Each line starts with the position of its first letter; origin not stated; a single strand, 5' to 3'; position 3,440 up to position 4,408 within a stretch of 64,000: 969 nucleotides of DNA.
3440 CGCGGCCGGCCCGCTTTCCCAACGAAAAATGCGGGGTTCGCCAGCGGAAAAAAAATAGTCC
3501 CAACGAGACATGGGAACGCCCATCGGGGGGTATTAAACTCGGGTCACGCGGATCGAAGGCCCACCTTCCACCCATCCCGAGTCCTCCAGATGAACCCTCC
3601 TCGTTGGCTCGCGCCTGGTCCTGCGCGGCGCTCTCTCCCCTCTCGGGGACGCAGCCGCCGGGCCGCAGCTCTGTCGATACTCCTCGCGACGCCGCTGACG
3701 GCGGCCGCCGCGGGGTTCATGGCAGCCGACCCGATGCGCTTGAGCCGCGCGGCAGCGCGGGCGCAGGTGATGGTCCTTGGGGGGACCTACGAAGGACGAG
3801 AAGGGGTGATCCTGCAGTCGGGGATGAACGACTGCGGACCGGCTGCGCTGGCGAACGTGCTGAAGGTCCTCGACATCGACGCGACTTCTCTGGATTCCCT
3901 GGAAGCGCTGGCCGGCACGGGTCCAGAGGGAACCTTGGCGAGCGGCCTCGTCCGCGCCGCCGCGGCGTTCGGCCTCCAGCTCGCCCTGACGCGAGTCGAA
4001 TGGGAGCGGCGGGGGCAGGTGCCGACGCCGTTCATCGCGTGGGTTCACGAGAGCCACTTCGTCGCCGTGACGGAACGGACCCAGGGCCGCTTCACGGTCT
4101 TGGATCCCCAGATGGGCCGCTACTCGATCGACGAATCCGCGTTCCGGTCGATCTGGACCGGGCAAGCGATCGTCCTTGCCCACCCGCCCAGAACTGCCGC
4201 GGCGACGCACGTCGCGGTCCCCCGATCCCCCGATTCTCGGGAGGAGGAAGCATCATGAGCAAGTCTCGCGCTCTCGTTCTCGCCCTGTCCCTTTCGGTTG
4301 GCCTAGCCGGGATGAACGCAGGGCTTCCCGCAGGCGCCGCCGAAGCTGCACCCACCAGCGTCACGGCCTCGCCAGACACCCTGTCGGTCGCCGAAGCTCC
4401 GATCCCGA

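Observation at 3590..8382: Bacteriocin-like locus: standalone signal-anchored C39 peptidase translationally coupled to four paralogous Cys-rich G-[SA]-G peptides, plus TlpA-like thioredoxin, membrane protein and ABC transporter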

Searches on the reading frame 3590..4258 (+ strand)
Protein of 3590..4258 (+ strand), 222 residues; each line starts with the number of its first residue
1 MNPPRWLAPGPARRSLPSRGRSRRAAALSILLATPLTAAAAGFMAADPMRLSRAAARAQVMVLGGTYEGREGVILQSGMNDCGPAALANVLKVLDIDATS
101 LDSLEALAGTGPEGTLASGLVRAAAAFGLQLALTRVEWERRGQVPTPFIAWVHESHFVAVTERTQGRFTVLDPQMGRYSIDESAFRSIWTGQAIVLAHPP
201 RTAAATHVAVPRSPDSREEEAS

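Call 3: search_protein_families(library=pfam, max_evalue=0.1, proteins=[window:3590-4258:+])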
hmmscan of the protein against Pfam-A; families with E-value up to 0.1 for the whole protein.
window:3590-4258:+ (222 aa): 2 families
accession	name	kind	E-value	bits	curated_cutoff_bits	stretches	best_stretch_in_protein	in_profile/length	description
PF03412.21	Peptidase_C39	-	3.9e-25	88.6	22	1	72-198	3-130/133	Peptidase C39 family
PF00467.35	KOW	-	0.0065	16.7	22.3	1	59-76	4-21/32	KOW motif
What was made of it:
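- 3590..4258 (+): Standalone C39 cysteine peptidase (222 aa). It has an Arg-rich N-terminus and a hydrophobic segment at about residues 25-46, which would act as a signal anchor or a Tat/Sec-like signal. The catalytic domain is predicted to be periplasmic. Pfam PF03412 hit at 3.9e-25 (call 3).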

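Call 5: search_protein_families(library=ncbifam, max_evalue=0.1, proteins=[window:3590-4258:+])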
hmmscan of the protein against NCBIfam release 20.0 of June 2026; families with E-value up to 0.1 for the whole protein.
window:3590-4258:+ (222 aa): 7 families
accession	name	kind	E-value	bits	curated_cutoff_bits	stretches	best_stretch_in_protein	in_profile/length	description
TIGR03796.1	NHLM_micro_ABC1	equivalog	4.2e-15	55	853.3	1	73-198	4-126/710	NHLP family bacteriocin export ABC transporter peptidase/permease/ATPase subunit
TIGR01193.1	bacteriocin_ABC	subfamily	4.6e-12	45.3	523.85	1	79-200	4-132/708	peptide cleavage/export ABC transporter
NF050078.1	pilus_FilB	exception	9.5e-06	25.2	475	1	149-209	150-210/277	putative pilus system C39 family peptidase FilB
NF045998.1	cleave_ABC_plasm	equivalog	0.00019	19.9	500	1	76-196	2-128/673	Mbov_0121 family peptidase domain-containing ABC transporter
TIGR01846.1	type_I_sec_HlyB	subfamily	0.00095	17.6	725.55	1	86-199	4-116/694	type I secretion system permease/ATPase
NF033920.0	C39_PA2778_fam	equivalog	0.02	14.3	150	1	80-128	13-61/255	PA2778 family cysteine peptidase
TIGR03375.1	type_I_sec_LssB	subfamily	0.089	11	693.1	0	113-198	32-120/696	type I secretion system permease/ATPase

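Call 6: search_solved_structures(query=window:3590-4258:+, max_evalue=0.01, show_alignments=2)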
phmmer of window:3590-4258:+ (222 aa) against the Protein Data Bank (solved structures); distinct sequences matched with E-value up to 0.01: 12.
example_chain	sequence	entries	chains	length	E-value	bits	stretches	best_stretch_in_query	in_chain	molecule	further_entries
3k8u_A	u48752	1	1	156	9.3e-08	35.5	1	75-201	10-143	Putative ABC transporter, ATP-binding protein ComA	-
5xe8_A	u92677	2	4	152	1e-07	35.4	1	76-201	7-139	Putative ABC transporter, ATP-binding protein ComA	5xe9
7n87_A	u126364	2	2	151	2e-07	34.4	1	74-199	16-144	ABC-type bacteriocin transporter | Peptidase C39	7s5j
4ry2_A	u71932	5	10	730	3.4e-07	33.7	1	74-199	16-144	ABC-type bacteriocin transporter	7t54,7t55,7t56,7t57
4s0f_A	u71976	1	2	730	3.4e-07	33.7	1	74-199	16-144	ABC-type bacteriocin transporter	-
8vp3_A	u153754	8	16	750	3.6e-07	33.6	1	74-199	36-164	ABC-type bacteriocin transporter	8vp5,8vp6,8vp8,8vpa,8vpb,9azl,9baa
6v9z_A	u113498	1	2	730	6.2e-06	29.6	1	74-199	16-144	ABC-type bacteriocin transporter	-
8vp9_A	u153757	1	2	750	9.8e-06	28.9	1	74-199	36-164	ABC-type bacteriocin transporter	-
6mpz_A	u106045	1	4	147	5.8e-05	26.4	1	71-196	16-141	Double Glycine Motif Protease domain from AMS/PCAT Transporter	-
8hf7_A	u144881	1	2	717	0.0037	20.5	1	78-200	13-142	Competence factor transporting ATP-binding protein/permease ComA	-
8hf4_A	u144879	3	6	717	0.0037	20.5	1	78-200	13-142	Transport/processing ATP-binding protein ComA | Competence factor transporting ATP-binding protein/permease ComA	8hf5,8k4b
8hf6_A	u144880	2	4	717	0.0037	20.5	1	78-200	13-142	Competence factor transporting ATP-binding protein/permease ComA | Transport/processing ATP-binding protein ComA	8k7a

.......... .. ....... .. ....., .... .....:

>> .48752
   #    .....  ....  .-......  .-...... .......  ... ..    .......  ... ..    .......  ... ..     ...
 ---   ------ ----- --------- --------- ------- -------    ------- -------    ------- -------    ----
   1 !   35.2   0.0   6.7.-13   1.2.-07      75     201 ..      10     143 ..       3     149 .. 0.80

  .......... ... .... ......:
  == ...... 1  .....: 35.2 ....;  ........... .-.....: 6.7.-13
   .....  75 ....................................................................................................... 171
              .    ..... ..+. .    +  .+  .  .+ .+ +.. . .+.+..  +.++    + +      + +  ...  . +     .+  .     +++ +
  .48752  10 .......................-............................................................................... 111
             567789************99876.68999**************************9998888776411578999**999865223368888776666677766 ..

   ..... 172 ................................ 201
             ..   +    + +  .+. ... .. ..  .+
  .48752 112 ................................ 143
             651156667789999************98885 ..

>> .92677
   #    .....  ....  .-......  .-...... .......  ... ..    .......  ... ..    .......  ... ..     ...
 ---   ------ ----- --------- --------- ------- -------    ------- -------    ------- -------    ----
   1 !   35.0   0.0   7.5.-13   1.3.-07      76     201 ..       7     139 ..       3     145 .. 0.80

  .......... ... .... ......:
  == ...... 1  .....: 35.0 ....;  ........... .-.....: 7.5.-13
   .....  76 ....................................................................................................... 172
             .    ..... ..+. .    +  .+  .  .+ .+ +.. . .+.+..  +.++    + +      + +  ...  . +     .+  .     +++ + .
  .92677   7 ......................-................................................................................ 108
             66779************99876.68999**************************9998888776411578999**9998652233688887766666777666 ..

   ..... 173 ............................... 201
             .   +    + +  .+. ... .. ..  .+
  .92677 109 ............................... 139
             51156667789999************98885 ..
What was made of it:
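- This is established knowledge, and PCAT structures were matched in call 6. This is established knowledge, and ComA was matched in call 6.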

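Call 9: find_related_loci(query=window:3590-4255:+, collection=genome_contigs, flank=8000)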
Query window:3590-4255:+ (222 aa) in genome_contigs; peptide patterns used: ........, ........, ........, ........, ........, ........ (x = any residue, [..] = any of these).
49 stretches matched a pattern; 2 encode a relative of the query (tblastn E <= 1e-3); 2 distinct loci.
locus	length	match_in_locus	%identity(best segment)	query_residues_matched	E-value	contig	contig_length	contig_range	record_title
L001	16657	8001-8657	72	1-219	2e-93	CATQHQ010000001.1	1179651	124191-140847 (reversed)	MAG: Longimicrobiales bacterium isolate bdafc7ec-6e0c-465c-8f66-a453459d6fe7 genome assembly, contig: contig_1, whole ge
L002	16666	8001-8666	69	1-222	2e-88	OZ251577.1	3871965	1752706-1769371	MAG: Longimicrobiales bacterium isolate c12f4add-3b90-4b47-9d85-fb5a0b4c0fa4 genome assembly, chromosome: 1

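Call 12: find_homologous_proteins(query=window:3590-4255:+, max_evalue=0.00001)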
Query window:3590-4255:+ (222 aa): 27 proteins with E <= 0.00001 among 6198 candidates.
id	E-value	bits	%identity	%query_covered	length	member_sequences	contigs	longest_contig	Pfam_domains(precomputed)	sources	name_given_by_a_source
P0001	2.9e-137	473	100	100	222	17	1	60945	PF03412.22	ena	-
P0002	2.1e-113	395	86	99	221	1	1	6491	PF03412.22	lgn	-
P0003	5.2e-113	394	86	99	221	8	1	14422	PF03412.22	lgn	-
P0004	1.7e-92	327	71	99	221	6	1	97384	PF03412.22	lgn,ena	-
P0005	4.3e-88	313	70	99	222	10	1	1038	PF03412.22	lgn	-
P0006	1.1e-62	230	71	69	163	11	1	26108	PF03412.22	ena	-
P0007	5.9e-53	198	60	69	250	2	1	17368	PF03412.22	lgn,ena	-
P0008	2.8e-51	192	51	81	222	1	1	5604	PF03412.22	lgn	-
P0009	3.3e-48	182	57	68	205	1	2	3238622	PF03412.22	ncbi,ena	-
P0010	4.6e-48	182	50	78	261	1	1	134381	PF03412.22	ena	-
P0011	4.3e-46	176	54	68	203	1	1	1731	PF03412.22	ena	-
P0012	1.4e-44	171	56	67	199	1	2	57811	PF03412.22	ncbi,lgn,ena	-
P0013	1.9e-44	170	51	77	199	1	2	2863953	PF03412.22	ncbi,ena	-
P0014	6.0e-44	169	49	83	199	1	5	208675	PF03412.22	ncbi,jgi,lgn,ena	-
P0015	3.5e-43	166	50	79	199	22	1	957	PF03412.22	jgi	-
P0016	9.8e-43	165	48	79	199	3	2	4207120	PF03412.22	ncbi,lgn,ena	-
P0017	1.3e-42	164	48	84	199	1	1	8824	PF03412.22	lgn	-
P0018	2.3e-42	163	47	91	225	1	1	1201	PF03412.22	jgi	-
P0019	1.8e-40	157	47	82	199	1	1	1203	PF03412.22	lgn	-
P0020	2.3e-40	157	47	82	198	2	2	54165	PF03412.22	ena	-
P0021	3.0e-36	143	44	86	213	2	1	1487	PF03412.22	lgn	-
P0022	1.6e-29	121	44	67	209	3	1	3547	PF03412.22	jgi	-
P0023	2.1e-7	49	34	55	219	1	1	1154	PF03412.22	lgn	-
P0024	3.8e-7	48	34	55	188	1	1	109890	PF03412.22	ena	-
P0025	1.6e-6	46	34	63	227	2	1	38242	PF03412.22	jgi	-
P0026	6.2e-6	44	36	55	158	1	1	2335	PF03412.22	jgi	-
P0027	6.3e-6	44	30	55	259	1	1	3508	PF03412.22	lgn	-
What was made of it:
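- On PCAT/AMS bacteriocin exporter system: The protein is 222 aa, and all family members are 158-261 aa (call 12).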

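Call 13: find_encoding_contigs(protein=P0009, flank=7000, max_places=2)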
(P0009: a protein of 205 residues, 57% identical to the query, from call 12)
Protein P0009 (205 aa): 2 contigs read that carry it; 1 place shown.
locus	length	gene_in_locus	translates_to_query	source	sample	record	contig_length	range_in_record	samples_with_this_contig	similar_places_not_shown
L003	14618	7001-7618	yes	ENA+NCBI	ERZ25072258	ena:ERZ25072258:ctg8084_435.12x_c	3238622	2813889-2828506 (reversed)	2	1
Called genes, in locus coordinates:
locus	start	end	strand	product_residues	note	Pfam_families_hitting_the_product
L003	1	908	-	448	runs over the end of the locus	-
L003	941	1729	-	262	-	-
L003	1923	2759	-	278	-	PF02129:Peptidase_S15 (weak), PF01738:DLH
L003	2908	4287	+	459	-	PF01546:Peptidase_M20, PF07687:M20_dimer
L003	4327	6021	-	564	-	PF13522:GATase_6, PF13537:GATase_7, PF12481:DUF3700, PF00733:Asn_synthase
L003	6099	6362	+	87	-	PF00578:AhpC-TSA (weak)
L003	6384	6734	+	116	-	PF00578:AhpC-TSA, PF08534:Redoxin (weak)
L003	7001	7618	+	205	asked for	PF03412:Peptidase_C39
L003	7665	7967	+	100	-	-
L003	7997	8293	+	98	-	-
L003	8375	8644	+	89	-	-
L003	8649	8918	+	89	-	-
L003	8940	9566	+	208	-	-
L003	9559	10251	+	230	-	-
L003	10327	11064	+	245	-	PF00005:ABC_tran, PF13304:AAA_21 (faint)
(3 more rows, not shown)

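Call 14: find_encoding_contigs(protein=P0016, flank=7000, max_places=2)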
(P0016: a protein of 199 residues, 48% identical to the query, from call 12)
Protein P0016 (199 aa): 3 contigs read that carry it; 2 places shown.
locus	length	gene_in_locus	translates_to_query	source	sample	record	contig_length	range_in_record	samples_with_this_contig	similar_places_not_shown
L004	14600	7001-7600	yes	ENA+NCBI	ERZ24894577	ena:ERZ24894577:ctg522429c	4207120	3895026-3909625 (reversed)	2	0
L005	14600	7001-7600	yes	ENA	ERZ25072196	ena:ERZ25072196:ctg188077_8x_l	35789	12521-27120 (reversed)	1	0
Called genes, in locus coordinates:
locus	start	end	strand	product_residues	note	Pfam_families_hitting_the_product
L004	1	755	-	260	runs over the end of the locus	-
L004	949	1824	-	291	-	PF02129:Peptidase_S15, PF01738:DLH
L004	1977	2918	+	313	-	PF00753:Lactamase_B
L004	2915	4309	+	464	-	PF01546:Peptidase_M20, PF07687:M20_dimer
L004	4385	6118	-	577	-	PF13522:GATase_6, PF13537:GATase_7, PF12481:DUF3700, PF00733:Asn_synthase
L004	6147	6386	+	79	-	-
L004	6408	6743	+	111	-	PF00578:AhpC-TSA, PF08534:Redoxin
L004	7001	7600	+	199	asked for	PF03412:Peptidase_C39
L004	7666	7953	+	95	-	-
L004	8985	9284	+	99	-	-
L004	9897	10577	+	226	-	-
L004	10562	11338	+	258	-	PF00005:ABC_tran, PF13304:AAA_21 (weak)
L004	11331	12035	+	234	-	-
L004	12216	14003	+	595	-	PF04389:Peptidase_M28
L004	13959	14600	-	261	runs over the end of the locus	PF01177:Asp_Glu_race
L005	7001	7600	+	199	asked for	PF03412:Peptidase_C39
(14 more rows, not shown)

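Call 21: find_encoding_contigs(protein=P0024, flank=7000, max_places=2)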
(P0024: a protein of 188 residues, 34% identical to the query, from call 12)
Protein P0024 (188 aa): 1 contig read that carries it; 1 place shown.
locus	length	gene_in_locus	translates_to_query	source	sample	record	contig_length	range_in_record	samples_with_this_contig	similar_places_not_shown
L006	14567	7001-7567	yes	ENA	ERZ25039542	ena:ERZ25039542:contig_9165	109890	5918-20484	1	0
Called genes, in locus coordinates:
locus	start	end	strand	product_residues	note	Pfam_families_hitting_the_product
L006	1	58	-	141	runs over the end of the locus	PF01047:MarR, PF12802:MarR_2, PF13412:HTH_24 (weak), PF13463:HTH_27 (weak), PF13601:HTH_34 (weak)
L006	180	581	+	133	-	PF12728:HTH_17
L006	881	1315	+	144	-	PF10646:Germane (weak)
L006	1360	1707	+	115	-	-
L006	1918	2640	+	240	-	PF00155:Aminotran_1_2, PF12897:Asp_aminotransf (weak)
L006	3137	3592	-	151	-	PF02652:Lactate_perm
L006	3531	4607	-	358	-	PF02652:Lactate_perm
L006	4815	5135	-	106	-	PF14325:DUF4383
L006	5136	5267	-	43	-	PF14325:DUF4383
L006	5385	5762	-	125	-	PF01638:HxlR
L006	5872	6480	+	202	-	PF01370:Epimerase (weak), PF13460:NAD_binding_10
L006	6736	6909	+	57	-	-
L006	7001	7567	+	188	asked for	PF03412:Peptidase_C39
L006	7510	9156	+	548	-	PF00664:ABC_membrane, PF00005:ABC_tran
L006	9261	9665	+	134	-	-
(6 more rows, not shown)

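Call 22: find_encoding_contigs(protein=P0025, flank=7000, max_places=2)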
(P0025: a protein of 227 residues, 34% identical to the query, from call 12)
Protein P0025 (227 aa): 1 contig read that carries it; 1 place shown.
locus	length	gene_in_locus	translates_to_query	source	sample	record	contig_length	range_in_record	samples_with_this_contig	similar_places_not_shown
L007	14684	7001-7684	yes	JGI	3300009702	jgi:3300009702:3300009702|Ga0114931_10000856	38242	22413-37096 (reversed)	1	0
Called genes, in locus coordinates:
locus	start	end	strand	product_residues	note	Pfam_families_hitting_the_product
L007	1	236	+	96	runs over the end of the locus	PF00490:ALAD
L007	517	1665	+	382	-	PF00512:HisKA, PF02518:HATPase_c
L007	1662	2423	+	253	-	PF00072:Response_reg, PF00486:Trans_reg_C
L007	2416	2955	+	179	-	PF01208:URO-D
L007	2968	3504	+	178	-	PF01208:URO-D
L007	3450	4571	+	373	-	PF01218:Coprogen_oxidas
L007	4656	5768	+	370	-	PF00762:Ferrochelatase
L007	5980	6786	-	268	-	PF12840:HTH_20, PF08327:AHSA1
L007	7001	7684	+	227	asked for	PF03412:Peptidase_C39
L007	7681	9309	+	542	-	PF20154:LNT_N, PF00795:CN_hydrolase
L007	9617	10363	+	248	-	-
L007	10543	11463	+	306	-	-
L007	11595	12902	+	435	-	-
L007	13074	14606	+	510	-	PF01266:DAO, PF01593:Amino_oxidase, PF13450:NAD_binding_8, PF13454:NAD_binding_9 (faint)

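Call 33: find_encoding_contigs(protein=P0003, flank=7000, max_places=1)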
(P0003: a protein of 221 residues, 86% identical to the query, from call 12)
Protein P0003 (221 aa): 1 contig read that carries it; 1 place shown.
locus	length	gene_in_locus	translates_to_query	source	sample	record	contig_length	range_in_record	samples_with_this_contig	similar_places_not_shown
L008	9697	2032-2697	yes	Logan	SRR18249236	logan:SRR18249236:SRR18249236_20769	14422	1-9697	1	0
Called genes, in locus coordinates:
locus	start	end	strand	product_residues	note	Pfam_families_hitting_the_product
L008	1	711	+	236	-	?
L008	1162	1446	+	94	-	PF00578:AhpC-TSA (weak)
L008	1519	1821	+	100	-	PF00578:AhpC-TSA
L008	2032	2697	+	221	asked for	PF03412:Peptidase_C39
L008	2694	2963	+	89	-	-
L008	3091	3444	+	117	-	-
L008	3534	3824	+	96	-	-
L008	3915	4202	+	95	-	-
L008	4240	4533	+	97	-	-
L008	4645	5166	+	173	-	PF00578:AhpC-TSA (weak), PF08534:Redoxin (weak)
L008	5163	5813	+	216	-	-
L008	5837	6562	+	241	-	PF00005:ABC_tran, PF13304:AAA_21 (weak)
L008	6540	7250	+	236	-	-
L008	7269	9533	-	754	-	PF03176:MMPL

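Call 34: find_encoding_contigs(protein=P0007, flank=7000, max_places=1)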
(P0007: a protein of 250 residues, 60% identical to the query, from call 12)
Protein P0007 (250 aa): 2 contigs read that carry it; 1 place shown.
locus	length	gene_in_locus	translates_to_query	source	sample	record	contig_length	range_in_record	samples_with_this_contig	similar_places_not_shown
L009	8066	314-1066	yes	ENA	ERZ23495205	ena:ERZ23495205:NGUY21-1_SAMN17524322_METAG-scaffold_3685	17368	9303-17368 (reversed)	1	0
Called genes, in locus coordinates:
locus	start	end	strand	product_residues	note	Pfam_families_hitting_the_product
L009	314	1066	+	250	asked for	PF03412:Peptidase_C39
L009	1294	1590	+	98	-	-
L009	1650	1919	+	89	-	-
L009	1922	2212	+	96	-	-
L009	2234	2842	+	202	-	-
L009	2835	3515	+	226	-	-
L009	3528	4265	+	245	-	PF00005:ABC_tran, PF13304:AAA_21 (faint)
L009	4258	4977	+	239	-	-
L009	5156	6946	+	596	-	PF04389:Peptidase_M28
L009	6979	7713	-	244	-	PF01177:Asp_Glu_race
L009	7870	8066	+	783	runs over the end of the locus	PF14312:FG-GAP_2 (weak)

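Call 35: find_encoding_contigs(protein=P0010, flank=7000, max_places=1)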
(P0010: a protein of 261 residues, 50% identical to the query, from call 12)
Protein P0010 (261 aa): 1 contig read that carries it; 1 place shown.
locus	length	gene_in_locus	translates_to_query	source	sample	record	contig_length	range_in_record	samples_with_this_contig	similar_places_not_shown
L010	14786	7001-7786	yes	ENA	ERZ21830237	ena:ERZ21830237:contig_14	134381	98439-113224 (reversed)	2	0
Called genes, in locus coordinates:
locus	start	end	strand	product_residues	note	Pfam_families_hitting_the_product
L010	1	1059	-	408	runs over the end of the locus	-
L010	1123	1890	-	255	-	-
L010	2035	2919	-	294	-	PF01738:DLH, PF02129:Peptidase_S15 (weak)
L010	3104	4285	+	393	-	PF01546:Peptidase_M20, PF07687:M20_dimer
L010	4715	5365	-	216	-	PF00733:Asn_synthase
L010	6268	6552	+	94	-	PF00578:AhpC-TSA (weak)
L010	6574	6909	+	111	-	PF00578:AhpC-TSA, PF08534:Redoxin (weak)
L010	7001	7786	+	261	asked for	PF03412:Peptidase_C39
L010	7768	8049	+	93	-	-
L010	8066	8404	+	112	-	-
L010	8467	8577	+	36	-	-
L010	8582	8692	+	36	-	-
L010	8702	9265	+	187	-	-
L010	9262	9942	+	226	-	-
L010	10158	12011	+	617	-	PF04389:Peptidase_M28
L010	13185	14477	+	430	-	-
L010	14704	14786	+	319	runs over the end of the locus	PF10282:Lactonase (faint)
